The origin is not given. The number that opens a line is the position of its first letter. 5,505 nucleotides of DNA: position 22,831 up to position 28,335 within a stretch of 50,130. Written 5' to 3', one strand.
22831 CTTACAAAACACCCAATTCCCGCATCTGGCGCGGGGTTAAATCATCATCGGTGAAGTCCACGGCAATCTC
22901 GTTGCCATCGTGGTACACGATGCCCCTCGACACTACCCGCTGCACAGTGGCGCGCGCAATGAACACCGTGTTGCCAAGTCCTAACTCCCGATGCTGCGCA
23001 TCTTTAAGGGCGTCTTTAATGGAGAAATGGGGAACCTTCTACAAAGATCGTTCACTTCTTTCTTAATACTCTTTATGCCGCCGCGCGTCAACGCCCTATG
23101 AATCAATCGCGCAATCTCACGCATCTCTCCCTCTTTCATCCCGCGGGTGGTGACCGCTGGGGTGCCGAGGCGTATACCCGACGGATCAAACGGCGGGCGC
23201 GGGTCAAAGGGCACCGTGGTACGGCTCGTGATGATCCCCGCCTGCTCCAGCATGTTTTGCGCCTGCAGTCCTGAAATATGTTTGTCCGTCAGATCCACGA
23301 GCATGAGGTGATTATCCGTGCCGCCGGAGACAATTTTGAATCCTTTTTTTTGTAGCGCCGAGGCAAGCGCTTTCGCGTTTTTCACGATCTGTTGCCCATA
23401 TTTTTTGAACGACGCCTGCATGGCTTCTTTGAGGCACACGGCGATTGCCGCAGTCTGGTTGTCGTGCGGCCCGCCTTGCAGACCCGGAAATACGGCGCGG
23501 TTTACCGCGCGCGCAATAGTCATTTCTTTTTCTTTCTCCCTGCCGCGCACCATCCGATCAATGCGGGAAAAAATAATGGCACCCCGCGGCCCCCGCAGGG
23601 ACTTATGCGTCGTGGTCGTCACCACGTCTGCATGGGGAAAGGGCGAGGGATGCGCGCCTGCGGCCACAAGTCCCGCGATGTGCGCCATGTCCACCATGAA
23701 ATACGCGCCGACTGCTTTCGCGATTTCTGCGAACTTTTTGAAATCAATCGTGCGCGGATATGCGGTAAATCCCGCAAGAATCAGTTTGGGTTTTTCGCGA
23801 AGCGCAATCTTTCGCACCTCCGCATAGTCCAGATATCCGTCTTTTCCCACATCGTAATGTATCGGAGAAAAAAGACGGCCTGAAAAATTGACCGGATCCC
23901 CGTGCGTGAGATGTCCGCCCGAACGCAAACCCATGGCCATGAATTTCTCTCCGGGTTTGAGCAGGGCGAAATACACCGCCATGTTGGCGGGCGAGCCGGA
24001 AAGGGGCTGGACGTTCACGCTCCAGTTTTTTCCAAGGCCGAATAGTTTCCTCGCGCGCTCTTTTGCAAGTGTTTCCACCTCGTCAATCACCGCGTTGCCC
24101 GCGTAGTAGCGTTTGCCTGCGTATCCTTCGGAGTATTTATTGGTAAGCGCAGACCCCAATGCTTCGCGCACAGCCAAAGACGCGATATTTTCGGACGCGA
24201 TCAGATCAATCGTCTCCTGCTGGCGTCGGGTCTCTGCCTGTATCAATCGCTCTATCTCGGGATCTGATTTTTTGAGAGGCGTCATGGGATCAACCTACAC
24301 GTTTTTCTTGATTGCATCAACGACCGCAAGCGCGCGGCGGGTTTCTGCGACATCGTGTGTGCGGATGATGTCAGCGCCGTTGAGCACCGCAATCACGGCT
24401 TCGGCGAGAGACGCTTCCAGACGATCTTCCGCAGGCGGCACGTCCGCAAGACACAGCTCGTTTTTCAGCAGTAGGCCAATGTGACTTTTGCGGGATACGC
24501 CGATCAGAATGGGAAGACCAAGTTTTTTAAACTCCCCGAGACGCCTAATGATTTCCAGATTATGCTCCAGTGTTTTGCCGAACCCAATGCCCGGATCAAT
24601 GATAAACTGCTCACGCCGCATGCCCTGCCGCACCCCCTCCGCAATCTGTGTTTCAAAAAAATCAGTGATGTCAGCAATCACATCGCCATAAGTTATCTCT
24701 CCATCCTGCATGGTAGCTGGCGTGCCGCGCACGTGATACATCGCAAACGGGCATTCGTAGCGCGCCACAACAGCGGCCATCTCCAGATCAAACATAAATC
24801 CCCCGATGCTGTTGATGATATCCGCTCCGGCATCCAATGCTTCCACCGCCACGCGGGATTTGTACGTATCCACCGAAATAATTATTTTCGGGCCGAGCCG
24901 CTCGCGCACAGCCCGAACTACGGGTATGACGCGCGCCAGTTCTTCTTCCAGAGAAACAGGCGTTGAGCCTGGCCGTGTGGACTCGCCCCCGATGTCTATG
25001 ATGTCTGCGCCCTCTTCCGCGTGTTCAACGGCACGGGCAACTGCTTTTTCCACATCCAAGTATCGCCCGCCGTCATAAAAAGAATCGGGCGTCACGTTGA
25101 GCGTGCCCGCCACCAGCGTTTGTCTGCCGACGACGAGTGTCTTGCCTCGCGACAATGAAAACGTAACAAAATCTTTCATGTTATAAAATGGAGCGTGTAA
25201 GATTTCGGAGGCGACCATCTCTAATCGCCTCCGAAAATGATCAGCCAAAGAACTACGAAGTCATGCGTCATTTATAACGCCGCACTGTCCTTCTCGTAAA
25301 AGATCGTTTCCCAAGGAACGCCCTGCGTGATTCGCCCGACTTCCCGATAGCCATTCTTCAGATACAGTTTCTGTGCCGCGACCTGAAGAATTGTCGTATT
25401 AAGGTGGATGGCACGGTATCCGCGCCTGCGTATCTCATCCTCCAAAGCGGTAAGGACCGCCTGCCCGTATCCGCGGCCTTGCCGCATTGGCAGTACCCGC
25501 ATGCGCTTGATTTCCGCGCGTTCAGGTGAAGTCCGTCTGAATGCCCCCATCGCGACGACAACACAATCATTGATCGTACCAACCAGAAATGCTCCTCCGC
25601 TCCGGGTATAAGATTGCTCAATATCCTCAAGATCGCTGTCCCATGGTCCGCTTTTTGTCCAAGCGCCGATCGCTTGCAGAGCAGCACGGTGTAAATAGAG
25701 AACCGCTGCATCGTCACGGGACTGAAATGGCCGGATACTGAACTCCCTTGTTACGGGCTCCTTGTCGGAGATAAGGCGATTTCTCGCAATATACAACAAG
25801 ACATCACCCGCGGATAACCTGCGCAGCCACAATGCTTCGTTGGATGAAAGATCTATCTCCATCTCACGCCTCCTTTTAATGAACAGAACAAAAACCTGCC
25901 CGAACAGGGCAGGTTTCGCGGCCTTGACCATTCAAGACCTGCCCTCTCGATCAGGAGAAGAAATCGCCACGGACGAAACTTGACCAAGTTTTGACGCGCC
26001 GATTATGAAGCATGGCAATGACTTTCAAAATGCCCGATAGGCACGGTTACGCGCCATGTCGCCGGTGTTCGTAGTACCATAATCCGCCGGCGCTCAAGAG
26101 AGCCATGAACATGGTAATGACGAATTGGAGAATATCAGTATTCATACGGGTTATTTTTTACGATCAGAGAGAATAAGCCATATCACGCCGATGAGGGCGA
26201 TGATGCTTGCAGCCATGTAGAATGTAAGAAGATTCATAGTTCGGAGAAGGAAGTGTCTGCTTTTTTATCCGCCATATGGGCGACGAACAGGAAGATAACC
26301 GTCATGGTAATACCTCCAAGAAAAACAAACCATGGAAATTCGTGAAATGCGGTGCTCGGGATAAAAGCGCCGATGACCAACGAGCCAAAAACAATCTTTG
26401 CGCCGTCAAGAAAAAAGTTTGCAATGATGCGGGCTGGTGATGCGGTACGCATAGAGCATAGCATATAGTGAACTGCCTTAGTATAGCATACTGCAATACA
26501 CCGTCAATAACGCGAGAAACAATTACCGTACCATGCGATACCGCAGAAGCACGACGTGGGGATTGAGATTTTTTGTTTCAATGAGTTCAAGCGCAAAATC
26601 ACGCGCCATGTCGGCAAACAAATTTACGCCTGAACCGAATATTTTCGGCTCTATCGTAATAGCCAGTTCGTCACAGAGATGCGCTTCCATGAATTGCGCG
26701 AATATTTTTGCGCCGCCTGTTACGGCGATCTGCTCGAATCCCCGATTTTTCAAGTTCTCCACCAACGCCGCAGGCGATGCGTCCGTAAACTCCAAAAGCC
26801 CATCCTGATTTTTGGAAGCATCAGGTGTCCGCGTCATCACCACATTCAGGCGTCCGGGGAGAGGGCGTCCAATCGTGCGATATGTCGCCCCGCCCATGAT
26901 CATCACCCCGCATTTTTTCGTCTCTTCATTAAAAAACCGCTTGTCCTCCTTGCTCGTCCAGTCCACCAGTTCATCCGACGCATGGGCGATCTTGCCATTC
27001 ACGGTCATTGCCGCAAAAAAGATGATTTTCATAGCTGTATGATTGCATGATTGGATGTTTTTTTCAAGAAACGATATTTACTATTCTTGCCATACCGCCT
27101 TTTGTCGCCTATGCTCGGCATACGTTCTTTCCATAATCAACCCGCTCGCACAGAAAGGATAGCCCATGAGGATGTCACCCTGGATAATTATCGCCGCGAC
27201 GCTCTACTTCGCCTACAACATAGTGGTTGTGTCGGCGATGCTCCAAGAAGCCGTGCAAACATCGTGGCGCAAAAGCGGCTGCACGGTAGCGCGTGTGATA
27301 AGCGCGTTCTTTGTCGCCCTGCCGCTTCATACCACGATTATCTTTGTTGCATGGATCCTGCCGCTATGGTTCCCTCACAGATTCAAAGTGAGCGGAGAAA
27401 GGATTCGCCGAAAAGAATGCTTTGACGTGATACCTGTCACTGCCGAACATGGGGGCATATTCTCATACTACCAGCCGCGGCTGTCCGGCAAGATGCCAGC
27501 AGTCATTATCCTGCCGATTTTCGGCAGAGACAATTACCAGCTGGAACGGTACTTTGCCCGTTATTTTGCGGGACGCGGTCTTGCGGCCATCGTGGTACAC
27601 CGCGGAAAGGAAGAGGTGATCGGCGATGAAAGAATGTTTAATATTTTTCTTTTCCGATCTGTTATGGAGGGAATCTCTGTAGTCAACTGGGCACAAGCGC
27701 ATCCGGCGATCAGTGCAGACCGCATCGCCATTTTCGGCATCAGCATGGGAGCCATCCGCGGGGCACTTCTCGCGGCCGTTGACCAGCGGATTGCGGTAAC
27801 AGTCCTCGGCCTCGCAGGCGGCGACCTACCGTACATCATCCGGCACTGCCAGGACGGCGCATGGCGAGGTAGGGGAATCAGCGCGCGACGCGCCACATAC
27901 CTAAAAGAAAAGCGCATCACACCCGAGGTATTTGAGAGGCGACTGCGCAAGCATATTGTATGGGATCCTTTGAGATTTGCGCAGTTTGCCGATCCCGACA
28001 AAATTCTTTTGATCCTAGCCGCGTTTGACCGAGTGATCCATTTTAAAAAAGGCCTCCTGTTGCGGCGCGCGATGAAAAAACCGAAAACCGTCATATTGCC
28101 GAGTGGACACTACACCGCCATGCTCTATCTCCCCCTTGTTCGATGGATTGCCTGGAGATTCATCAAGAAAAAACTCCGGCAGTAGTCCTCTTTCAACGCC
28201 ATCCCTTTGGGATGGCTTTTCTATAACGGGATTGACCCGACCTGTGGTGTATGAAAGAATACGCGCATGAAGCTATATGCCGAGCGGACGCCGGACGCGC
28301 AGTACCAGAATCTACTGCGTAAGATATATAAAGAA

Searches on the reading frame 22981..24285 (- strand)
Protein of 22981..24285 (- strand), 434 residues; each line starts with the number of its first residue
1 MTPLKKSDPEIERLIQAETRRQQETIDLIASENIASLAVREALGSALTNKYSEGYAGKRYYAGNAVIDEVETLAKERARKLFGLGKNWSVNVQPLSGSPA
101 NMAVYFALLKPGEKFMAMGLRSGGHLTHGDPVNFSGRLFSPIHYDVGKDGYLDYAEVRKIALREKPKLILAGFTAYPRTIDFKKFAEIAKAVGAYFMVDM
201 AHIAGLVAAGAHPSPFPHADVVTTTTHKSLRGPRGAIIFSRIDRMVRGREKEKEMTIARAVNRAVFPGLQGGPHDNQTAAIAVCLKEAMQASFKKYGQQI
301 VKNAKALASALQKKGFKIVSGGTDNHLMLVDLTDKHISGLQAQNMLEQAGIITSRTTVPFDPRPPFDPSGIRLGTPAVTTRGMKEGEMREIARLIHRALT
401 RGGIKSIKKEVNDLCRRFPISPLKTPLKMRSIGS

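Call 9: search_protein_families(library=pfam, proteins=[window:22981-24285:-], max_evalue=0.001)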
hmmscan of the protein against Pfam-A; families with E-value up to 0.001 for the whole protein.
window:22981-24285:- (434 aa): 3 families
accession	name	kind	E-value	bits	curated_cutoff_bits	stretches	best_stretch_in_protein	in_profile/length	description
PF00464.25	SHMT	-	2.5e-163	543.7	27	1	4-395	1-399/399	Serine hydroxymethyltransferase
PF00155.27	Aminotran_1_2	-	4.9e-08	33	19.7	1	76-384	49-355/361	Aminotransferase class I and II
PF01212.27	Beta_elim_lyase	-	1.7e-06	28.1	27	1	76-355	39-274/288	Beta-eliminating lyase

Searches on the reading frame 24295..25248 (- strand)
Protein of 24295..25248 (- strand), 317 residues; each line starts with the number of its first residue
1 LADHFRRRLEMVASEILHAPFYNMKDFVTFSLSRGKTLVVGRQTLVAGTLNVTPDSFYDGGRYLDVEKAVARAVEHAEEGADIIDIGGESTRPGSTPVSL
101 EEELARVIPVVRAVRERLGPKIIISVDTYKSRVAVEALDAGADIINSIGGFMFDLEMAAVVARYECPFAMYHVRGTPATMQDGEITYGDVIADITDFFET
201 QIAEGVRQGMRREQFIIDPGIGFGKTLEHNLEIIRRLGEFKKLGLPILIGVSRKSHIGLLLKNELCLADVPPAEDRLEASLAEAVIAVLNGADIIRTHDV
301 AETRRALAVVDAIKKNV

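Call 9: search_protein_families(library=pfam, proteins=[window:24295-25248:-], max_evalue=0.001)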
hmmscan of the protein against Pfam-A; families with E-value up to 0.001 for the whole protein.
window:24295-25248:- (317 aa): 1 family
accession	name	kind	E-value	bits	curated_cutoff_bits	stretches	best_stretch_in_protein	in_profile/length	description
PF00809.28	Pterin_bind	-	2.9e-80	269.9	25.5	1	48-298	2-244/244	Pterin binding enzyme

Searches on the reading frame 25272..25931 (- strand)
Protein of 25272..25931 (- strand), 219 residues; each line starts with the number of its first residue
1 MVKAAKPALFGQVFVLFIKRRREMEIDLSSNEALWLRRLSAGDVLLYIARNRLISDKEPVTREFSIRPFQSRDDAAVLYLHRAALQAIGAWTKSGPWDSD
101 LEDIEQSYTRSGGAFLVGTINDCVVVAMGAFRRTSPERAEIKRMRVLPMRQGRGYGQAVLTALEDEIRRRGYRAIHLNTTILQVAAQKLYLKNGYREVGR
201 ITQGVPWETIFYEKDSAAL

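Call 9: search_protein_families(library=pfam, proteins=[window:25272-25931:-], max_evalue=0.001)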
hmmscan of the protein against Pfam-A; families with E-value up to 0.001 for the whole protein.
window:25272-25931:- (219 aa): 4 families
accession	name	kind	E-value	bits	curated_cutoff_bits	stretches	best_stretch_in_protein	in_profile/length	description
PF00583.31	Acetyltransf_1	-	1.9e-13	51.2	20.7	1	95-195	14-116/116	Acetyltransferase (GNAT) family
PF13508.13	Acetyltransf_7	-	6.3e-10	39.7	27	1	115-197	5-84/84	Acetyltransferase (GNAT) domain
PF13673.13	Acetyltransf_10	-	1.8e-06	28.4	23.6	1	104-201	22-113/128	Acetyltransferase (GNAT) domain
PF08445.16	FR47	-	1.7e-05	25.1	22.1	1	134-198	18-80/86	FR47-like protein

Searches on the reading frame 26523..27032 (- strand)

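Call 9: search_protein_families(library=pfam, proteins=[window:26523-27032:-], max_evalue=0.001)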
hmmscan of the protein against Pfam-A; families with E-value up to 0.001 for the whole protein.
window:26523-27032:- (169 aa): 2 families
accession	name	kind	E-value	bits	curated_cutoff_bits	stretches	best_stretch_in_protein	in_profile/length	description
PF01872.23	RibD_C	-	8.9e-20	71.8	24.1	1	2-162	2-197/197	RibD C-terminal domain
PF00186.24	DHFR_1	-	2.9e-18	66.5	25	1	3-126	2-114/159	Dihydrofolate reductase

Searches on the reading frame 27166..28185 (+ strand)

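Call 8: search_protein_families(library=pfam, proteins=[window:27166-28185:+], max_evalue=0.01)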
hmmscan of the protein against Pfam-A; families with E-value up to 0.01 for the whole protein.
window:27166-28185:+ (339 aa): 2 families
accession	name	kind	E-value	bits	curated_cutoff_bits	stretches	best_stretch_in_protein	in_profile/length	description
PF02129.25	Peptidase_S15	-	8.1e-05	22.9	23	1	102-223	10-134/262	X-Pro dipeptidyl-peptidase (S15 family)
PF08840.17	BAAT_C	-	0.003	18.1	20.9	0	173-214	10-51/210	BAAT / Acyl-CoA thioester hydrolase C terminal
